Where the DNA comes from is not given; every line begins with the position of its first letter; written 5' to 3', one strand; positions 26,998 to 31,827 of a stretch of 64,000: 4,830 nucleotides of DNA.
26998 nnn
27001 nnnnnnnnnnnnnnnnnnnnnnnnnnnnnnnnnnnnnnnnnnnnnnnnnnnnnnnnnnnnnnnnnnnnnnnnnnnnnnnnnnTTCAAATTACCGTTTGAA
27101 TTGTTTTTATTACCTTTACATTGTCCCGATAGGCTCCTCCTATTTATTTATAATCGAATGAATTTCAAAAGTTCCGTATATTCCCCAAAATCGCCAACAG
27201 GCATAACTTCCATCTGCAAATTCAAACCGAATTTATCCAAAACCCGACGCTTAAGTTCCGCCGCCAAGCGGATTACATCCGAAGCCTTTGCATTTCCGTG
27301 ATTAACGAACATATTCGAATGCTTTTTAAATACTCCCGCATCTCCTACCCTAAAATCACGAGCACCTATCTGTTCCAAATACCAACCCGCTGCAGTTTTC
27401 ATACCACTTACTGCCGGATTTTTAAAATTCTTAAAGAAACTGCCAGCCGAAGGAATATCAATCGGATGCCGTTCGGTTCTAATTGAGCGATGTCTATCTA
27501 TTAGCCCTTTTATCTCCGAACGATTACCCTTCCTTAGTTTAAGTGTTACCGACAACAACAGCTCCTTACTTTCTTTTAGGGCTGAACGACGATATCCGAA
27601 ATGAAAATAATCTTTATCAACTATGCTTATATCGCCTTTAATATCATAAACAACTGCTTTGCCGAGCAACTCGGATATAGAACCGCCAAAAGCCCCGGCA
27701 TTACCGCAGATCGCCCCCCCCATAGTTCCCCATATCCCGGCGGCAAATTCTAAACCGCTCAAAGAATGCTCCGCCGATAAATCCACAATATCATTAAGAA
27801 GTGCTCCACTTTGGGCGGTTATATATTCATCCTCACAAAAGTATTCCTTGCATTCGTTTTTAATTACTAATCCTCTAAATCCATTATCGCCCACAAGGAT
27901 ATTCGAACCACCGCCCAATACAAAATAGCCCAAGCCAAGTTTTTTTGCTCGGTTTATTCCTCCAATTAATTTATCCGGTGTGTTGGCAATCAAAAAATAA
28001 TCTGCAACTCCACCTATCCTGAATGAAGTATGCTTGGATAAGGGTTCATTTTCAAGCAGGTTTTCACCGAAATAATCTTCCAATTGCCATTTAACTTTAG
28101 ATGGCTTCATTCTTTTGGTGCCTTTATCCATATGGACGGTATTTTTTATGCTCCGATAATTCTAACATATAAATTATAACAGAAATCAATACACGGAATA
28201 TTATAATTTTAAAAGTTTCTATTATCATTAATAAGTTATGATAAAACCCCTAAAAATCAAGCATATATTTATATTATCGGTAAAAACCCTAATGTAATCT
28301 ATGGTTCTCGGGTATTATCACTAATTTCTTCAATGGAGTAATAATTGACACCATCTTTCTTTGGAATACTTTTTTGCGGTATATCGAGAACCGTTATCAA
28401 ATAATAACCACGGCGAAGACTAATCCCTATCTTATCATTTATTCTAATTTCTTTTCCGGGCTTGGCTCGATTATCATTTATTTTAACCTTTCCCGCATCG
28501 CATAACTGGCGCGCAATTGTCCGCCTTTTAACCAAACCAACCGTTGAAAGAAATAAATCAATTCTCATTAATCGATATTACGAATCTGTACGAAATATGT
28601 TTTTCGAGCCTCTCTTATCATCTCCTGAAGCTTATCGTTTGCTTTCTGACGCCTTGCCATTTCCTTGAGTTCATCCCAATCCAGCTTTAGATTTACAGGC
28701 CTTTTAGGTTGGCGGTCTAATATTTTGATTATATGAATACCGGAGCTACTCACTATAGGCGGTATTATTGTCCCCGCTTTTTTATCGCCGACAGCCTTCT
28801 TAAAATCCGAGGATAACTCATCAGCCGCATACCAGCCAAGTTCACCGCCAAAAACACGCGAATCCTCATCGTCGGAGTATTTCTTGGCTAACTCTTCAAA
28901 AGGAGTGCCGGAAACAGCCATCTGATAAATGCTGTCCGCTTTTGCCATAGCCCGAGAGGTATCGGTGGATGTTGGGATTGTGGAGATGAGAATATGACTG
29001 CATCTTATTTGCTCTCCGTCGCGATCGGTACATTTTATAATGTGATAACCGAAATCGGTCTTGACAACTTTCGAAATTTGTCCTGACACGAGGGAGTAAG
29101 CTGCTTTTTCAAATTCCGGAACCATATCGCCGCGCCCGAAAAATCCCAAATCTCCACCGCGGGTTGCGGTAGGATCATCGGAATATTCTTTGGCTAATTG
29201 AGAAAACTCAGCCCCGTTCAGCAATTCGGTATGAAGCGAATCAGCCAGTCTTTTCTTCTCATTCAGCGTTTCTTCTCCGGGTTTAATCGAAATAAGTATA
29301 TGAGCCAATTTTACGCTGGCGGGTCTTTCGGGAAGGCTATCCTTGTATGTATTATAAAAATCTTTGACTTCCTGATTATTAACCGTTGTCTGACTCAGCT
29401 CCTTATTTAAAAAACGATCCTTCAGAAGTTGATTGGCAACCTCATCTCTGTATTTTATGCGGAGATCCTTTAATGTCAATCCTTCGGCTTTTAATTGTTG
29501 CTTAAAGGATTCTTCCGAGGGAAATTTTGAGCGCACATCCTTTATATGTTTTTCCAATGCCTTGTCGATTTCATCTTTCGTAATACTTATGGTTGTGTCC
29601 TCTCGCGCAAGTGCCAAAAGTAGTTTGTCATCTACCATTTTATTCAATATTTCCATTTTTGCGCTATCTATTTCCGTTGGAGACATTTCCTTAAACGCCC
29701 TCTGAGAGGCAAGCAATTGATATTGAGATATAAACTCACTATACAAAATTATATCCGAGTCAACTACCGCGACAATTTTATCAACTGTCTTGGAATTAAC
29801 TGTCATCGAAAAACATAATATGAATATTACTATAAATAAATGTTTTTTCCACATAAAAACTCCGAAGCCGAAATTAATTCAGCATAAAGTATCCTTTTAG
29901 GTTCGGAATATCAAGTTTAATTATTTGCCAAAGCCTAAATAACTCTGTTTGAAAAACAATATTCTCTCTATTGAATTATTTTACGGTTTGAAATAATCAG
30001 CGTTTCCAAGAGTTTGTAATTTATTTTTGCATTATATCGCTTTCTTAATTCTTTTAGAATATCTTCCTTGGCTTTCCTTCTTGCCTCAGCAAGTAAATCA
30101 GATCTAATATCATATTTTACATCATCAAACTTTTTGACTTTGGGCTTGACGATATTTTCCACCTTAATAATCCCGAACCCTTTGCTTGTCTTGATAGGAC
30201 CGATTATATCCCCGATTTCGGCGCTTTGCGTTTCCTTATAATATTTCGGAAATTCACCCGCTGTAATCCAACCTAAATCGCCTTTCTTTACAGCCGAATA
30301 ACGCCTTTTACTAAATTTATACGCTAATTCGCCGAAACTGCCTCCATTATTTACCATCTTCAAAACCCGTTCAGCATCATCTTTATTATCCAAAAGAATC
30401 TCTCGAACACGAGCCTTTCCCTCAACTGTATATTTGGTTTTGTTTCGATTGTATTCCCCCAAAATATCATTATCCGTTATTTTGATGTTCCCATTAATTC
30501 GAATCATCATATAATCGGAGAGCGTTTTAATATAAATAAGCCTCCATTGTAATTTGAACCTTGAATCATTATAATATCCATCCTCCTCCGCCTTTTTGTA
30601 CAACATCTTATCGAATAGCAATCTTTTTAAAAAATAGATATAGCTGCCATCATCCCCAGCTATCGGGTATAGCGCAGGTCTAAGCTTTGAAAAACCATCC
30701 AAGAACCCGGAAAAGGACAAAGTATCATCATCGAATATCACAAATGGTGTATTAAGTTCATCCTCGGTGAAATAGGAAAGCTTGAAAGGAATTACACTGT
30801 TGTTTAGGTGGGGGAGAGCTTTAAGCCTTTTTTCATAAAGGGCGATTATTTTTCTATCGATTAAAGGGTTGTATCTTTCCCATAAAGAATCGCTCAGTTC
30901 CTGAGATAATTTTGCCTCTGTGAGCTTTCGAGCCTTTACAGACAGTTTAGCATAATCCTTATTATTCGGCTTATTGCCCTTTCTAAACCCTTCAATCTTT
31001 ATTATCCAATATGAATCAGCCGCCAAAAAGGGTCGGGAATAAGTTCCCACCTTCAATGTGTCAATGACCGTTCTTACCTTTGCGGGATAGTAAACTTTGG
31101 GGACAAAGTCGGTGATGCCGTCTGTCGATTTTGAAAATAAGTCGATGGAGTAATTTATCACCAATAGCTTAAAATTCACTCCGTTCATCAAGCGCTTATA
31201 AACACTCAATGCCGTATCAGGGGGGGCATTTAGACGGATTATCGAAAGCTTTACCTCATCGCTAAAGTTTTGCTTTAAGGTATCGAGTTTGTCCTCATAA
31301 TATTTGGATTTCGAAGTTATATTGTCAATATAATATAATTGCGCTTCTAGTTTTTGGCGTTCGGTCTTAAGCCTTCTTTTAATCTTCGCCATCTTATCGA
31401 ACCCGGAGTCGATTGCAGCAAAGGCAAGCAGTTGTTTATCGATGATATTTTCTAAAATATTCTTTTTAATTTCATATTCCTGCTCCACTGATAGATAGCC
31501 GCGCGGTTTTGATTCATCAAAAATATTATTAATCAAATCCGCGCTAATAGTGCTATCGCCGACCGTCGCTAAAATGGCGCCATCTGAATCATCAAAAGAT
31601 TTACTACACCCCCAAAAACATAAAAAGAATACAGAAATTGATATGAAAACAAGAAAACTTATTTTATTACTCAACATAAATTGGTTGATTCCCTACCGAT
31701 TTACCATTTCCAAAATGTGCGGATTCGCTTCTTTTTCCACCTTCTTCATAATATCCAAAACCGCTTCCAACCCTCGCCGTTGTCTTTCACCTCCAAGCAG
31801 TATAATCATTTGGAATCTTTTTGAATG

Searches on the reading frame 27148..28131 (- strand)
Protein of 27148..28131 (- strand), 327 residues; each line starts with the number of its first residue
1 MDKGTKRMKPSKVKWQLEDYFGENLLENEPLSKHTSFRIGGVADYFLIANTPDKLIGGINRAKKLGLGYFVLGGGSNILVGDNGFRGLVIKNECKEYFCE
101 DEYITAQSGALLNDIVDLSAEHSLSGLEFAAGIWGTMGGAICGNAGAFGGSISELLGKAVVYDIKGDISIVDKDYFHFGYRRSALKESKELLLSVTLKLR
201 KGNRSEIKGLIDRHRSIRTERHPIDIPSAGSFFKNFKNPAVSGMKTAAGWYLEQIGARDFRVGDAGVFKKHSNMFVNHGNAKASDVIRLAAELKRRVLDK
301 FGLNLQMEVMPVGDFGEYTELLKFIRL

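Call 7: search_protein_families(library=pfam, proteins=[window:27148-28131:-])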
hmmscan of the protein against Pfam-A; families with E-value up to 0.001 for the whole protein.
window:27148-28131:- (327 aa): 2 families
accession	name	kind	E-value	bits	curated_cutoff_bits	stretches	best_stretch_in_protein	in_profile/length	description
PF02873.21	MurB_C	-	9.2e-26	90.4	27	1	207-310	2-97/99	UDP-N-acetylenolpyruvoylglucosamine reductase, C-terminal domain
PF01565.28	FAD_binding_4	-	7.5e-14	52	26.4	1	44-156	2-119/139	FAD binding domain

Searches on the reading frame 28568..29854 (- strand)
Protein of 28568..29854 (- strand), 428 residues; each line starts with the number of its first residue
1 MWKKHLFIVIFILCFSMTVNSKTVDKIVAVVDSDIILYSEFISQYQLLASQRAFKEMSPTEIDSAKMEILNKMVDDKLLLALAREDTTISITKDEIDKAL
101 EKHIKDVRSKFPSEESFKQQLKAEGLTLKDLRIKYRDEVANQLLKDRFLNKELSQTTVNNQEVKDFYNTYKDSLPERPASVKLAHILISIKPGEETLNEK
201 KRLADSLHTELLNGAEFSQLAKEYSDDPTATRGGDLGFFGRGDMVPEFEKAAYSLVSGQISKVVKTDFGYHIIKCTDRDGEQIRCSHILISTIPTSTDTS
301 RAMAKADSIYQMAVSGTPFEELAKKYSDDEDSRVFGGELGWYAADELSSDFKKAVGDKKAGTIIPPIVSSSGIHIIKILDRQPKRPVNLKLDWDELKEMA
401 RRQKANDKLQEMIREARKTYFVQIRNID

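Call 7: search_protein_families(library=pfam, proteins=[window:28568-29854:-])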
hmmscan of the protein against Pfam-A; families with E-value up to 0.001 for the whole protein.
window:28568-29854:- (428 aa): 6 families
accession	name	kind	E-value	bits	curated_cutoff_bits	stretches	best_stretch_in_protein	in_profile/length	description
PF13616.12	Rotamase_3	-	3.7e-59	198.8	22.5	2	177-278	12-115/116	PPIC-type PPIASE domain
PF00639.27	Rotamase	-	3.9e-50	169.2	21.7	2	185-277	1-97/97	PPIC-type PPIASE domain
PF13145.12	Rotamase_2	-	4.5e-20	73.1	27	2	158-282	1-112/121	PPIC-type PPIASE domain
PF09312.16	SurA_N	-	6e-13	49.4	30.8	1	24-142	1-115/118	SurA N-terminal domain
PF13624.11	SurA_N_3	-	2.9e-12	47.2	27.2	1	6-142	20-159/162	SurA-like N-terminal domain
PF13623.11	SurA_N_2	-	2.1e-06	28.1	28.5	1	7-119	19-138/145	SurA-like N-terminal domain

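Call 35: search_protein_families(library=ncbifam, proteins=[window:28568-29854:-], max_evalue=0.001)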
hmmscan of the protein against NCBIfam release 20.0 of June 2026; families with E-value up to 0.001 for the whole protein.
window:28568-29854:- (428 aa): 10 families
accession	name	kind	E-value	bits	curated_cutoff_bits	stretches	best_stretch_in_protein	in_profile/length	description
NF000809.0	PRK00059.1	equivalog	3e-53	181.4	303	2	60-280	80-289/336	peptidylprolyl isomerase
NF008038.0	PRK10770.1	equivalog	8.9e-46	156.5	394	1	2-424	4-425/431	peptidylprolyl isomerase SurA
NF002827.0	PRK03002.1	equivalog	1.2e-38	132.8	343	2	97-279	73-226/285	peptidylprolyl isomerase PrsA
NF002846.0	PRK03095.1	equivalog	5.4e-35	121.3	361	2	66-279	49-222/287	peptidylprolyl isomerase PrsA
NF002824.0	PRK02998.1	subfamily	1.1e-34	120.2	360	2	97-278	71-223/283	peptidylprolyl isomerase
NF008054.0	PRK10788.1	equivalog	3.6e-24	85.4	493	2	153-285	244-365/626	peptidylprolyl isomerase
TIGR02933.1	nifM_nitrog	equivalog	8.7e-23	81.5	168.2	1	55-276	12-218/256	nitrogen fixation protein NifM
NF011969.0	PRK15441.1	equivalog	3.6e-21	75.4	127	1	199-278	13-92/93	peptidylprolyl isomerase PpiC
NF003356.0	PRK04405.1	subfamily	1.6e-19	70.1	339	2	90-277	74-235/299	peptidylprolyl isomerase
TIGR04142.1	PCisTranLspir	hypoth_equivalog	8.7e-06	24.9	250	1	36-207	18-174/316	putative peptidyl-prolyl cis-trans isomerase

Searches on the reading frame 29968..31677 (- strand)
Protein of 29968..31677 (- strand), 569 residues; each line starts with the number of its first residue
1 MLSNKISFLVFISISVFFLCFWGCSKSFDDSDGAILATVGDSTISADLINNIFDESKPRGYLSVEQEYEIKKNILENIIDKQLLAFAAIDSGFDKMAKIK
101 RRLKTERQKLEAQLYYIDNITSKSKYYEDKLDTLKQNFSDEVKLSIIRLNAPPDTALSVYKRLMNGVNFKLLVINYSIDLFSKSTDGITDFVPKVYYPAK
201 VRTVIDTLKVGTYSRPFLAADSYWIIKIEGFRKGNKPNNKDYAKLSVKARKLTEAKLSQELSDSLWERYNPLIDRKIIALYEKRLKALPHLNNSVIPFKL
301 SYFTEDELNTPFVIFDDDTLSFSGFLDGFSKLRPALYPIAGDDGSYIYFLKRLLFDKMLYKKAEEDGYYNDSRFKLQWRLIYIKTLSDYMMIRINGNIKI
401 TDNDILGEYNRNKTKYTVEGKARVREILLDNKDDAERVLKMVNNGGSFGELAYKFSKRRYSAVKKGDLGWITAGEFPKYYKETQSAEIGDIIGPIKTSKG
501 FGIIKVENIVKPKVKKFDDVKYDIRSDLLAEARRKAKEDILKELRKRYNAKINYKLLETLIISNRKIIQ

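Call 7: search_protein_families(library=pfam, proteins=[window:29968-31677:-])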
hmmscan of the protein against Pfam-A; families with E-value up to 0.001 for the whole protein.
window:29968-31677:- (569 aa): 5 families
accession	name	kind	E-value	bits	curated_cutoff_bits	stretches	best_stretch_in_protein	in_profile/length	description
PF00639.27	Rotamase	-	9.3e-23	81.5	21.7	2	432-507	19-96/97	PPIC-type PPIASE domain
PF13616.12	Rotamase_3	-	6.6e-18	65.8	22.5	1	429-508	23-114/116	PPIC-type PPIASE domain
PF13145.12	Rotamase_2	-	5e-15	56.8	27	1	400-521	1-120/121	PPIC-type PPIASE domain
PF13624.11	SurA_N_3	-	1.4e-06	28.7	27.2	1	8-93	15-106/162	SurA-like N-terminal domain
PF13623.11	SurA_N_2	-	0.00049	20.4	28.5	0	9-93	14-108/145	SurA-like N-terminal domain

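Call 35: search_protein_families(library=ncbifam, proteins=[window:29968-31677:-], max_evalue=0.001)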
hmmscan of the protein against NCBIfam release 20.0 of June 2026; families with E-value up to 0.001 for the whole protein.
window:29968-31677:- (569 aa): 9 families
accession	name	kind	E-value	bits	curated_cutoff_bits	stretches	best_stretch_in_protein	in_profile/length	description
NF000809.0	PRK00059.1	equivalog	3e-25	89.3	303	1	365-555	143-333/336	peptidylprolyl isomerase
NF008054.0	PRK10788.1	equivalog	7.2e-25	87.7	493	1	377-530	230-379/626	peptidylprolyl isomerase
NF002827.0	PRK03002.1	equivalog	1.3e-21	76.9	343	2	413-557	130-273/285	peptidylprolyl isomerase PrsA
NF002824.0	PRK02998.1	subfamily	1.3e-17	64.1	360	2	417-557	130-273/283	peptidylprolyl isomerase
NF002846.0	PRK03095.1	equivalog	1.4e-17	64.1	361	1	413-559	126-272/287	peptidylprolyl isomerase PrsA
NF008038.0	PRK10770.1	equivalog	6.2e-13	48.3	394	1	430-509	194-273/431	peptidylprolyl isomerase SurA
NF003356.0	PRK04405.1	subfamily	2.8e-09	36.5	339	1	413-536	136-261/299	peptidylprolyl isomerase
NF011969.0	PRK15441.1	equivalog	5.9e-07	29.8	127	1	425-506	8-89/93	peptidylprolyl isomerase PpiC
TIGR02925.1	cis_trans_EpsD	equivalog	3.1e-06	27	108.9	1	15-134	7-125/232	EpsD family peptidyl-prolyl cis-trans isomerase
